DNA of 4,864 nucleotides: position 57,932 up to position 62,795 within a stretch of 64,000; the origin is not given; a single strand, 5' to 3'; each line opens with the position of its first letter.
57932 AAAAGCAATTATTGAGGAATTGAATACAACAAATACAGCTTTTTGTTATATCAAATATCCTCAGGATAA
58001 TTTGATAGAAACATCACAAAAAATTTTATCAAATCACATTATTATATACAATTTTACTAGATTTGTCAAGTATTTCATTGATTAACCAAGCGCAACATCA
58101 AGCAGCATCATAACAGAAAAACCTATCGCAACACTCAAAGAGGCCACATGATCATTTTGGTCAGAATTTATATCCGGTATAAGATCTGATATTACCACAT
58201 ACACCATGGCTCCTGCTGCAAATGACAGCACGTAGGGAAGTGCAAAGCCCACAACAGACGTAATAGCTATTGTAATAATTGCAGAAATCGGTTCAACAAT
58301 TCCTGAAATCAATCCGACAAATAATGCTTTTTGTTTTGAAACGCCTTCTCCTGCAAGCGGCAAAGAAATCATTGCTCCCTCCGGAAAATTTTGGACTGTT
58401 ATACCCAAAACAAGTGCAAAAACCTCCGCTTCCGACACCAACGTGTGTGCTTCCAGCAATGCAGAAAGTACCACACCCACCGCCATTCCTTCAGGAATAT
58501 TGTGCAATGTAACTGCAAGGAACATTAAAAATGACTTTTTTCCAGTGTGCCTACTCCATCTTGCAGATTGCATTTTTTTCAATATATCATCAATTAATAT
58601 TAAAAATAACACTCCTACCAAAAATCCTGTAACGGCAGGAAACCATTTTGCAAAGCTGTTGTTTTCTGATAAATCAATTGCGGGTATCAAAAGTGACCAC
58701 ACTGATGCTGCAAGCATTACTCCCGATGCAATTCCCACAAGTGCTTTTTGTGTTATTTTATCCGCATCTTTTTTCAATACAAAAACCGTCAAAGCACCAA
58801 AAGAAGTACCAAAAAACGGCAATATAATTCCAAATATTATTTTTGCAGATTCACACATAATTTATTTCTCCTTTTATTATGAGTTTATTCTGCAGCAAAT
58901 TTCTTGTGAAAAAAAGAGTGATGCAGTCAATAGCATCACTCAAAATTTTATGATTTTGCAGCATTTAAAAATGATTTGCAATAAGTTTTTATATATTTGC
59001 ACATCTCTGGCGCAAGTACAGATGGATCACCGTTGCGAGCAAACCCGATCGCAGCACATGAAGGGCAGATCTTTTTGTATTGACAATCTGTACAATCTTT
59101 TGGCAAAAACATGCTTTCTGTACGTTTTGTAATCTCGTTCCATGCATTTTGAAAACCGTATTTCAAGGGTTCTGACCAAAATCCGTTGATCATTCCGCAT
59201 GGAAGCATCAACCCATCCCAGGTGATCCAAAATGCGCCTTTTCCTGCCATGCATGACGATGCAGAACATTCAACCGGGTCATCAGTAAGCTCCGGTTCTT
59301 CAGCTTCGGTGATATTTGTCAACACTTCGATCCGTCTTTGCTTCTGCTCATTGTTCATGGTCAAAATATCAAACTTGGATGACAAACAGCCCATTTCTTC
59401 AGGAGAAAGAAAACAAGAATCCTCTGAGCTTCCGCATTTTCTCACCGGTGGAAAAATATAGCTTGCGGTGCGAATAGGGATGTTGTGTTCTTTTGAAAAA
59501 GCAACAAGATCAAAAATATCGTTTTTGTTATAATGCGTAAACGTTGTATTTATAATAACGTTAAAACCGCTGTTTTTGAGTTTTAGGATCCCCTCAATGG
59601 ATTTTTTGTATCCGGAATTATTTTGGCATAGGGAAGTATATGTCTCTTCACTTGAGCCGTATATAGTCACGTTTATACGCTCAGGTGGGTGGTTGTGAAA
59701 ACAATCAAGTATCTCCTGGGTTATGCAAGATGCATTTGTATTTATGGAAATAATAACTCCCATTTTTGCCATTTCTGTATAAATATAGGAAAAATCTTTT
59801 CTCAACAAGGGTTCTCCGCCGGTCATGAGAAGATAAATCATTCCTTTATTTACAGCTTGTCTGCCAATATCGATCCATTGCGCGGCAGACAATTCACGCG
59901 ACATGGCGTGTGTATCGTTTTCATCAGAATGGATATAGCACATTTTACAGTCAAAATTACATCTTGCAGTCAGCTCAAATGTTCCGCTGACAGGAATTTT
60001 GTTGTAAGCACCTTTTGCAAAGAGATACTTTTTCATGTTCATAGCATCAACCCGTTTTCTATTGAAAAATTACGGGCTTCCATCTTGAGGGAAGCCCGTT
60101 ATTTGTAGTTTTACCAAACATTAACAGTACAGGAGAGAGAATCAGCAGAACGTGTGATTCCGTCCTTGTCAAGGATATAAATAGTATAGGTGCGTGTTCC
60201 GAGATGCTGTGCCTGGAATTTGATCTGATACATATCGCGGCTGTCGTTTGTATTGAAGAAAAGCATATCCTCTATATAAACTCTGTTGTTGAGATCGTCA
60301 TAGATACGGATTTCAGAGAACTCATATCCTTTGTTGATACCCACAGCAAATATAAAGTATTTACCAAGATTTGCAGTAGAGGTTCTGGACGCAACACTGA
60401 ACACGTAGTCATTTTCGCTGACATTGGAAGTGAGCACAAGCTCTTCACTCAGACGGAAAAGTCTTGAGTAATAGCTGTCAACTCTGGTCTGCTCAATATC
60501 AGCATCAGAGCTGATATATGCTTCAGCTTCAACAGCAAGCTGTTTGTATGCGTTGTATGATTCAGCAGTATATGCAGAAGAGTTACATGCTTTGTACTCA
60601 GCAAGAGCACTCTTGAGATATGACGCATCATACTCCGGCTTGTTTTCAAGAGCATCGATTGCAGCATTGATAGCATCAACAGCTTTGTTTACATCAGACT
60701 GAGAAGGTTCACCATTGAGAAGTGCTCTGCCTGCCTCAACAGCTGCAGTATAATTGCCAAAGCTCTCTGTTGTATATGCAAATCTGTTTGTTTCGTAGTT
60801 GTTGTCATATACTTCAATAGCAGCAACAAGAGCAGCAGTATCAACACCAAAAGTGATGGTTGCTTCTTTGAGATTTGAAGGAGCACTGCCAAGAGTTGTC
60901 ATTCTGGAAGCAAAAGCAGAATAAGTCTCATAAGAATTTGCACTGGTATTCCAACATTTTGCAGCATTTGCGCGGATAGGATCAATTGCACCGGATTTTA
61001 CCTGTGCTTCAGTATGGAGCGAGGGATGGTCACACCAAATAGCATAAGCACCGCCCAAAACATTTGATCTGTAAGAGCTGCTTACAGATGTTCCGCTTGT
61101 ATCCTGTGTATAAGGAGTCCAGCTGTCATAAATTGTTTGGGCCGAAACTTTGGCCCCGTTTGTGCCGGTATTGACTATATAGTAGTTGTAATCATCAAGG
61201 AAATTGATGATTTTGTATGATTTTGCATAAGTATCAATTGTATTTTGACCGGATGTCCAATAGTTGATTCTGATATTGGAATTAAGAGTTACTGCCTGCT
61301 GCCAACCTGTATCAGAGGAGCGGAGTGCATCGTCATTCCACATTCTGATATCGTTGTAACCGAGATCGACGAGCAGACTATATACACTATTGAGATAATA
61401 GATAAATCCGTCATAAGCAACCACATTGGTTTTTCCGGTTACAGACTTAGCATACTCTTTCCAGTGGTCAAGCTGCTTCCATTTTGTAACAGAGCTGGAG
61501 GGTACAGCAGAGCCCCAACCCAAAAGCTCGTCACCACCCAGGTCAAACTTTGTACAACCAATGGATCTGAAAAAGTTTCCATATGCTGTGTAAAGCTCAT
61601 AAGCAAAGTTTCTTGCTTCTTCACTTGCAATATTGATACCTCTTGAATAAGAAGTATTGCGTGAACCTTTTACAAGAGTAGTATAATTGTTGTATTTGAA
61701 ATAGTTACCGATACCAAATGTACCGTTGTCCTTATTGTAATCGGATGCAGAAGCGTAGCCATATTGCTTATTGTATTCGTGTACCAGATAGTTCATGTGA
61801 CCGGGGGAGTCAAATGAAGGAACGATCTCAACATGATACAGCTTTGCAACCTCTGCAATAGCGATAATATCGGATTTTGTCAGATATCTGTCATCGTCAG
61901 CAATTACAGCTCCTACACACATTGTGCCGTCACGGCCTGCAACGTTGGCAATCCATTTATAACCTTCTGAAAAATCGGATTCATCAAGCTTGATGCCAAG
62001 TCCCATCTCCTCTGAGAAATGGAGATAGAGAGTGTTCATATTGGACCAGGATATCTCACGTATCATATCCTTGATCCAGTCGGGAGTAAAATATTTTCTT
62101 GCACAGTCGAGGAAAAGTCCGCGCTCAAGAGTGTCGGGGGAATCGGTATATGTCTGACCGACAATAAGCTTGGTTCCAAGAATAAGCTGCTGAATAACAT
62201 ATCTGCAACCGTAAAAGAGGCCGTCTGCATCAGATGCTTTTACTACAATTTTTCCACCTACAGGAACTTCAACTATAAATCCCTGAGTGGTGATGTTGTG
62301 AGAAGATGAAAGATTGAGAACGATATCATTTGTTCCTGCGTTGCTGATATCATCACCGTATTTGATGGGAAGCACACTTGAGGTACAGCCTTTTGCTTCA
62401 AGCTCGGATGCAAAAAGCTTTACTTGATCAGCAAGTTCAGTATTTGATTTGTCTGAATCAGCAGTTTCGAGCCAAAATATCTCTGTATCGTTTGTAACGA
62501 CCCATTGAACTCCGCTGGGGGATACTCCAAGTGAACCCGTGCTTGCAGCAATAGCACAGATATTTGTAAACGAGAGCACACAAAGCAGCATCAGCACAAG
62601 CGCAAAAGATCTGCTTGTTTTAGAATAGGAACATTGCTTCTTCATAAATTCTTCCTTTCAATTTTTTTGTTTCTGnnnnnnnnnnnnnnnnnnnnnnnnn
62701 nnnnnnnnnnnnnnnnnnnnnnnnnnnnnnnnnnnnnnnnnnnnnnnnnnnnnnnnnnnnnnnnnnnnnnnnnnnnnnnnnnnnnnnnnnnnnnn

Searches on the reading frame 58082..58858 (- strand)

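Call 5: search_protein_families(library=ncbifam, proteins=[window:58082-58858:-], max_evalue=1)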
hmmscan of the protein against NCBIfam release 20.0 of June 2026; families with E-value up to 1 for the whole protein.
window:58082-58858:- (258 aa): 2 families
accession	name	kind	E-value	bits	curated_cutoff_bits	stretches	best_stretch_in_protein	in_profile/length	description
NF003243.0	PRK04201.1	equivalog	4.3e-28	98.3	252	1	16-252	17-260/266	zinc transporter ZupT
NF011901.0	PRK15374.1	equivalog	0.082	11.6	828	1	166-231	391-457/593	type III secretion system needle tip complex protein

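Call 6: search_protein_families(library=pfam, proteins=[window:58082-58858:-], max_evalue=1)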
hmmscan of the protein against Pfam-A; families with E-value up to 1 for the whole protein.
window:58082-58858:- (258 aa): 2 families
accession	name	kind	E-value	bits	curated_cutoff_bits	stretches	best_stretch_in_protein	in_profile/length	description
PF02535.28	Zip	-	4.1e-22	79.3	35.1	2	109-253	178-322/323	ZIP Zinc transporter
PF01757.29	Acyl_transf_3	-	0.0017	17.9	31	1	15-114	188-284/326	Acyltransferase domain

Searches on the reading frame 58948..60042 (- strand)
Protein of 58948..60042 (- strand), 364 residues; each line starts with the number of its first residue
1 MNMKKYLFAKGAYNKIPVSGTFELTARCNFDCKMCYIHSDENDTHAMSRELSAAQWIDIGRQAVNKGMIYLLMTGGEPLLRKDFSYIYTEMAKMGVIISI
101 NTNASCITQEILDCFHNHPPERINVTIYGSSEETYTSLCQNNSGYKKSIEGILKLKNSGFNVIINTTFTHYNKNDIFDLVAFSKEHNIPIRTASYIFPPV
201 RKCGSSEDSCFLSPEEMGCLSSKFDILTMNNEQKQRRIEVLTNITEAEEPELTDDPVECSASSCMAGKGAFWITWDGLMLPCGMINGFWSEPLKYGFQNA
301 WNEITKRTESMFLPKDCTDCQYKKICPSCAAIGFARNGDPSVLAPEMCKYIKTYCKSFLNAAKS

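Call 5: search_protein_families(library=ncbifam, proteins=[window:58948-60042:-], max_evalue=1)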
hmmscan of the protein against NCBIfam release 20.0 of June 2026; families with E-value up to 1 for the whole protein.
window:58948-60042:- (364 aa): 77 families (the best 25 are shown)
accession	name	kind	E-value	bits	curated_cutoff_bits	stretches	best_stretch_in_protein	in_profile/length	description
TIGR04545.1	rSAM_ahbD_hemeb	equivalog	3e-27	95.9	500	1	22-341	4-329/339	heme b synthase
TIGR04055.1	rSAM_NirJ2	equivalog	4.6e-23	82.3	500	1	23-339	5-314/326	putative heme d1 biosynthesis radical SAM protein NirJ2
TIGR02668.1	moaA_archaeal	equivalog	2.2e-22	79.5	325.25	1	23-187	15-178/303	GTP 3',8-cyclase MoaA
TIGR02666.1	moaA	equivalog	4e-22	78.6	284.05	1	24-192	16-189/336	GTP 3',8-cyclase MoaA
TIGR04053.2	TIGR04053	equivalog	4.5e-22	78.8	395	2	14-192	4-182/366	TIGR04053 family radical SAM/SPASM domain-containing protein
TIGR04051.1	rSAM_NirJ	equivalog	1.7e-20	73.3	515.45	1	22-188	6-168/354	heme d1 biosynthesis radical SAM protein NirJ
TIGR04403.1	rSAM_skfB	equivalog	7.3e-20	71.1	300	1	14-284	100-350/402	sporulation killing factor system radical SAM maturase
NF050035.1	rSAM_WgK_link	exception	2.4e-19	69.6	650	1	14-186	5-174/367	radical SAM/SPASM peptide maturase WgkB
NF001199.0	PRK00164.2-1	equivalog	5.3e-19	68.5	231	1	22-188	16-180/308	GTP 3',8-cyclase MoaA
TIGR04303.1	GeoRSP_rSAM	equivalog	6.8e-19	68.6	400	1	17-340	4-317/325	GeoRSP system radical SAM/SPASM protein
TIGR04250.1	SCM_rSAM_ScmE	equivalog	2.9e-18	65.9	400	1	18-348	3-346/358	SynChlorMet cassette radical SAM/SPASM protein ScmE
TIGR02109.1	PQQ_syn_pqqE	equivalog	7.7e-18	64.5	381.35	1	16-185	5-171/358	pyrroloquinoline quinone biosynthesis protein PqqE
TIGR04546.1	rSAM_ahbC_deAc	equivalog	3.3e-17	62.4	650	1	14-189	36-206/390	12,18-didecarboxysiroheme deacetylase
TIGR04340.1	rSAM_ACGX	hypoth_equivalog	1.1e-16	61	400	1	22-339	7-329/341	radical SAM/SPASM domain protein, ACGX system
TIGR04347.1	pseudo_SAM_Halo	equivalog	1.5e-16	60.7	525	1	21-184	41-200/390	TIGR04347 family pseudo-SAM/SPASM protein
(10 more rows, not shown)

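Call 6: search_protein_families(library=pfam, proteins=[window:58948-60042:-], max_evalue=1)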
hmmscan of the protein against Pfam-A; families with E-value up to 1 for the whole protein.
window:58948-60042:- (364 aa): 3 families
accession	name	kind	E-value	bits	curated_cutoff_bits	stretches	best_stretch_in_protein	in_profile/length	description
PF04055.27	Radical_SAM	-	2e-21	77.3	29.5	1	23-180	2-163/166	Radical SAM superfamily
PF13353.11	Fer4_12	-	0.0047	17.7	22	1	26-83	13-68/137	4Fe-4S single cluster domain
PF25103.1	DUF7811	-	0.12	12.5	27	1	205-242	9-46/124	Domain of unknown function (DUF7811)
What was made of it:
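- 58948..60042 (-): 364-aa radical SAM/SPASM enzyme: C28x3C32x2C35 plus seven C-terminal Cys. It has no recognition domain of its own. Pfam Radical_SAM at E 2e-21 (call 6).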

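Call 66: search_solved_structures(query=window:58948-60042:-, max_evalue=0.001)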
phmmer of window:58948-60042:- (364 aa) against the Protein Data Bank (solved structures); distinct sequences matched with E-value up to 0.001: 6.
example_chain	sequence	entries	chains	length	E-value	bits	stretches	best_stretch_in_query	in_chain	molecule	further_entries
6efn_A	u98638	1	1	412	1.9e-13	53.6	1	14-181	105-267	Sporulation killing factor maturation protein SkfB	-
2fb2_A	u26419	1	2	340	6.8e-08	35.3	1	23-196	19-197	Molybdenum cofactor biosynthesis protein A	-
1tv7_A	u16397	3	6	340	1.2e-07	34.5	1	23-195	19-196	Molybdenum cofactor biosynthesis protein A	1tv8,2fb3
6c8v_A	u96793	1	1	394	4e-06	29.5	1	16-131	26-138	Coenzyme PQQ synthesis protein E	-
7vob_C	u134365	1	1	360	6.2e-05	25.6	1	24-166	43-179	Cytosylglucuronate decarboxylase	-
7voc_C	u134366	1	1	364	6.3e-05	25.6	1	24-166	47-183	Cytosylglucuronate decarboxylase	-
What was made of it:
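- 58948..60042 (-): The nearest solved structure is the sactisynthase SkfB, E 1.9e-13 (call 66).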

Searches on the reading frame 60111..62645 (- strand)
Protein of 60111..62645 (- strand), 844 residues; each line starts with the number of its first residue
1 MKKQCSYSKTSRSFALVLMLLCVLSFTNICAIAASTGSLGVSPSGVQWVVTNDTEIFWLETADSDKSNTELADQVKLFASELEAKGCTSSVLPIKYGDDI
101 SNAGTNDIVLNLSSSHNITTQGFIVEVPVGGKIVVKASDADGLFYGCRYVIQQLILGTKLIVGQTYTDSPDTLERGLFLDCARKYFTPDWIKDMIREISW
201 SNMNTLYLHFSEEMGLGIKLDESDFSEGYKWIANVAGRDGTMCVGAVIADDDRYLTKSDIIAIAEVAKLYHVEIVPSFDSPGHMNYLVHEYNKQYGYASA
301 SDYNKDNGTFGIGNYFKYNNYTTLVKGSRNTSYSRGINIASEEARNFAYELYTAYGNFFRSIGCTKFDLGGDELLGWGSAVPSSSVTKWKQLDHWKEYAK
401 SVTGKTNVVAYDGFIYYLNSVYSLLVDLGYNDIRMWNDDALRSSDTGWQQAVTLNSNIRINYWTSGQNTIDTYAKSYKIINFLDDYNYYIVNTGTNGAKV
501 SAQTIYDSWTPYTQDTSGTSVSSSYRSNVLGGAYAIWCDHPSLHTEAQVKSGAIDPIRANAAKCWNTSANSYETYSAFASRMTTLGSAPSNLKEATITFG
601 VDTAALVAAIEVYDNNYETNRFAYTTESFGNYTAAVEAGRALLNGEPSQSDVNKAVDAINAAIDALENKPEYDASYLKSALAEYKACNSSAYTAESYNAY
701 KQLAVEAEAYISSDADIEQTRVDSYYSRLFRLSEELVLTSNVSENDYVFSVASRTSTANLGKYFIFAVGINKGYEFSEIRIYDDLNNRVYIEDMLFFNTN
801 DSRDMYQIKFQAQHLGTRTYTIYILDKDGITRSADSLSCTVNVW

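Call 5: search_protein_families(library=ncbifam, proteins=[window:60111-62645:-], max_evalue=1)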
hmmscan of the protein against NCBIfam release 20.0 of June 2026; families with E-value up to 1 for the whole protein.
window:60111-62645:- (844 aa): 0 families

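Call 6: search_protein_families(library=pfam, proteins=[window:60111-62645:-], max_evalue=1)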
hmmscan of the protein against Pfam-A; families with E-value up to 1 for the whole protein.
window:60111-62645:- (844 aa): 6 families
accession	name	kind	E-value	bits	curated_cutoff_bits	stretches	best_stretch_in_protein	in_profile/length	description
PF00728.28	Glyco_hydro_20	-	1.9e-27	97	22.3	1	175-551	4-331/348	Glycosyl hydrolase family 20, catalytic domain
PF07554.19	FIVAR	-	7.6e-06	26.9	29.2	1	619-667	19-71/71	FIVAR domain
PF02838.20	Glyco_hydro_20b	-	0.0086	17.3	26.1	1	69-148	31-102/124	Glycosyl hydrolase family 20, domain 2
PF10668.15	Phage_terminase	-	0.086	13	22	1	381-408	34-61/67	Phage terminase small subunit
PF03670.18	UPF0184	-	0.11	13.4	21.5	1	649-672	28-51/83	Uncharacterised protein family (UPF0184)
PF22890.2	TPR_EMC2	-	0.15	12.6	27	1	623-713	25-115/145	EMC2 TPR-like repeat domain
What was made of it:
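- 60111..62645 (-): 844-aa secreted GH20 hexosaminidase or lacto-N-biosidase-like enzyme. It has a signal peptide, an intact GGDE catalytic pair, a FIVAR domain and the same C-terminal Ig-like domain as the giant. Pfam GH20 at E 1.9e-27 (call 6).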

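Call 44: search_solved_structures(query=window:60111-62645:-, max_evalue=0.001)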
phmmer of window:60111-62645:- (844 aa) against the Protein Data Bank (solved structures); distinct sequences matched with E-value up to 0.001: 45.
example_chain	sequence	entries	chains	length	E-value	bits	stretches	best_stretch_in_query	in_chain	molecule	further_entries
7ezt_B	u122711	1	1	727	7e-21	77.6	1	104-284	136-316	Beta-N-acetylhexosaminidase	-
7ezt_C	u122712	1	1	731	7.1e-21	77.6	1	104-284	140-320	Beta-N-acetylhexosaminidase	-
6jqf_A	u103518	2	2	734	7.2e-21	77.6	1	104-284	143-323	Glycoside hydrolase, family 20, catalytic core | Beta-N-acetylhexosaminidase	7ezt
7ezt_A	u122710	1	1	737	7.3e-21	77.6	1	104-284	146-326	Beta-N-acetylhexosaminidase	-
9fyn_A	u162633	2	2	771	5.1e-19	71.5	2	388-581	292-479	lacto-n-biosidase GH20 | TrpyGH20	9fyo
8hvb_A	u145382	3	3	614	3.3e-18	68.8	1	411-590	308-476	Lacto-N-biosidase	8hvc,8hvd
4h04_A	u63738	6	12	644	3.8e-13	52.1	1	103-208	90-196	Lacto-N-biosidase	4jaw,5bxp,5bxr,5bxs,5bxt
1yht_A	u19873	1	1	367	5.1e-11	45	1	165-294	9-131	DspB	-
7bwg_A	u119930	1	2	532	1.3e-09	40.4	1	131-287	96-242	Beta-N-acetylhexosaminidase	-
4c7g_A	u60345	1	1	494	3.5e-09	39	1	133-291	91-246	BETA-N-ACETYLHEXOSAMINIDASE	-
4c7d_A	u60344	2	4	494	3.5e-09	39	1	133-291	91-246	BETA-N-ACETYLHEXOSAMINIDASE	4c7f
1hp4_A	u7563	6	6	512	5.3e-09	38.4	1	133-291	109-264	BETA-N-ACETYLHEXOSAMINIDASE | B-N-acetylhexosaminidase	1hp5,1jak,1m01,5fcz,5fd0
1m04_A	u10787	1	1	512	5.5e-09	38.3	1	133-291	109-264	Beta-N-acetylhexosaminidase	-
1m03_A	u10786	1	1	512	5.5e-09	38.3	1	133-291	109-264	Beta-N-acetylhexosaminidase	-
9joq_A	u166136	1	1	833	6.2e-09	38.1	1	121-380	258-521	beta-N-Acetylhexosaminidases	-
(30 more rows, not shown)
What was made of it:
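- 60111..62645 (-): The closest solved structures are 6jqf/7ezt and the lacto-N-biosidases (call 44).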
